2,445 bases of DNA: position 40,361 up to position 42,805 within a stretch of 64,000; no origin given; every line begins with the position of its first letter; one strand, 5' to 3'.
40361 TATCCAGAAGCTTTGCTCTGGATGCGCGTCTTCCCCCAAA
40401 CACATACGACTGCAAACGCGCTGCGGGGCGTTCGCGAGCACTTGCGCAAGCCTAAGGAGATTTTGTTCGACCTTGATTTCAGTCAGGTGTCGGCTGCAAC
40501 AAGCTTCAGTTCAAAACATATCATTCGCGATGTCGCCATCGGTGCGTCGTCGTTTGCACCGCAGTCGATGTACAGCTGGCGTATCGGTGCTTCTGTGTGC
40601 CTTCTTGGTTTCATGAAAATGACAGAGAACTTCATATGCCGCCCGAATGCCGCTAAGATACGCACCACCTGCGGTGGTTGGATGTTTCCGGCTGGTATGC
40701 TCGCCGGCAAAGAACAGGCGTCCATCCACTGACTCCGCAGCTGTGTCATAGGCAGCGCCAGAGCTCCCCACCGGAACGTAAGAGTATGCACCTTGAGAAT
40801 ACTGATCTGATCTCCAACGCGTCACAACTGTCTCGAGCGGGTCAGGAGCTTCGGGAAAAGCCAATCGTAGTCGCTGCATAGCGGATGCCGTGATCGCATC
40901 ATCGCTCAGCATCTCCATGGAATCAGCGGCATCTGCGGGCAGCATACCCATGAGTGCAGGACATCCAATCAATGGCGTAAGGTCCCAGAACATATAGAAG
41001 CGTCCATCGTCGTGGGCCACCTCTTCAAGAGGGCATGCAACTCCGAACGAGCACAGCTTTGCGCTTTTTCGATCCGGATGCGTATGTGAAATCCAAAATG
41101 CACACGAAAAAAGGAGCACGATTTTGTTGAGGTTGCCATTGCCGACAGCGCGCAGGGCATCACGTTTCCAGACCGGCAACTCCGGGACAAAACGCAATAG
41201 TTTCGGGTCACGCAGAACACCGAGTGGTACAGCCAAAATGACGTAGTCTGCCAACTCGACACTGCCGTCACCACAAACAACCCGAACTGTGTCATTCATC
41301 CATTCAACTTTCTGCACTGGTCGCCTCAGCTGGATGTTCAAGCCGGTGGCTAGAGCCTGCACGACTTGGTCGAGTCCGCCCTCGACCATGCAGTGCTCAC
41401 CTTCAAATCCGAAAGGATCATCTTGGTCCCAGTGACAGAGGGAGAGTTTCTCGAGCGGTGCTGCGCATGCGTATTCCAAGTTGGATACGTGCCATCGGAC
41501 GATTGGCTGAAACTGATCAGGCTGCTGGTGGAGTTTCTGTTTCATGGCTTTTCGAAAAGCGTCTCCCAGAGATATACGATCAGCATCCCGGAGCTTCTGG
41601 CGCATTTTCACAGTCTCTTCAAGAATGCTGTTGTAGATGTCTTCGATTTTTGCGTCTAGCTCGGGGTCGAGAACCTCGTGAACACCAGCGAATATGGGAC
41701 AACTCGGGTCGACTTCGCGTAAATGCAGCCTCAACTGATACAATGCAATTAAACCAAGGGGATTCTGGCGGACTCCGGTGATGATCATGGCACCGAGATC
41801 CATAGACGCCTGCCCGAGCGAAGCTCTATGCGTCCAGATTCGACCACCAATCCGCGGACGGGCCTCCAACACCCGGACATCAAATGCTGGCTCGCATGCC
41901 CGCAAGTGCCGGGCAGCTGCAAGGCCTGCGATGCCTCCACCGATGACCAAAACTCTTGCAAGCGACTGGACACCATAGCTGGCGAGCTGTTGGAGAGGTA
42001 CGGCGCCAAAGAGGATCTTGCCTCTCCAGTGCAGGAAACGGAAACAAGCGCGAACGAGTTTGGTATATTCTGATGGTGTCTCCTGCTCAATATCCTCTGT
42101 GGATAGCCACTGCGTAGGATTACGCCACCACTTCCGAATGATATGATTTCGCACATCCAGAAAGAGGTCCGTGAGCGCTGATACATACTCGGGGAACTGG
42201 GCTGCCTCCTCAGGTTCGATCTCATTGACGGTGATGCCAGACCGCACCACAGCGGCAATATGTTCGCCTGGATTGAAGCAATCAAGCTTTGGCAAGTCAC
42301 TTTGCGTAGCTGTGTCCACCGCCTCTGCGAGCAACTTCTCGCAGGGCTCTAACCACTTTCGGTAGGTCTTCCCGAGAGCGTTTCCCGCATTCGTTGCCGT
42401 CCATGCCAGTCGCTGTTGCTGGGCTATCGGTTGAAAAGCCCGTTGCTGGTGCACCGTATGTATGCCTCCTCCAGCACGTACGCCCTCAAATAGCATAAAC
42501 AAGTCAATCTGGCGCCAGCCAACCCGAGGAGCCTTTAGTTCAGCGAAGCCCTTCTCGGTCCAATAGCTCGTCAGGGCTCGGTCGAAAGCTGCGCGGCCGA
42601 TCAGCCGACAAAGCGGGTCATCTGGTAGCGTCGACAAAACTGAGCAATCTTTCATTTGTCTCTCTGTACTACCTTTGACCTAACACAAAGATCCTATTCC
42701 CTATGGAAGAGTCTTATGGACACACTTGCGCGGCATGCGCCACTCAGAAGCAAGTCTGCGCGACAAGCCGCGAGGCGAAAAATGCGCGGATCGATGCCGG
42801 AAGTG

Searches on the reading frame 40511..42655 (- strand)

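Call 59: search_protein_families(library=pfam, max_evalue=0.001, proteins=[window:40511-42655:-])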
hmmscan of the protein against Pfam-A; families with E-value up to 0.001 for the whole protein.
window:40511-42655:- (714 aa): 8 families
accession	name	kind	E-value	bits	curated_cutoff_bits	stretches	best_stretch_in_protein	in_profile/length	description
PF01593.30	Amino_oxidase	-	9.3e-84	282.7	19.8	1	242-677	1-443/443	Flavin containing amine oxidoreductase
PF13450.12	NAD_binding_8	-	1.5e-11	44.9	21.9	1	237-299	1-59/68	NAD(P)-binding Rossmann-like domain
PF04433.23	SWIRM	-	3.6e-11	43.6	28.6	1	144-214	5-82/84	SWIRM domain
PF01388.27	ARID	-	3.9e-10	40.4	24.1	1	22-104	3-87/89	ARID/BRIGHT DNA binding domain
PF01266.30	DAO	-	4.4e-08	33.5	27.9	1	234-271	1-36/353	FAD dependent oxidoreductase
PF07992.20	Pyr_redox_2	-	4.7e-06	26.7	26.1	0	234-277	2-44/291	Pyridine nucleotide-disulphide oxidoreductase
PF13454.12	NAD_binding_9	-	2.3e-05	24.8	21.8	0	237-278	2-45/155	FAD-NAD(P)-binding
PF01946.23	Thi4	-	0.00049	19.8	26.2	1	234-275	19-59/235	Thi4 family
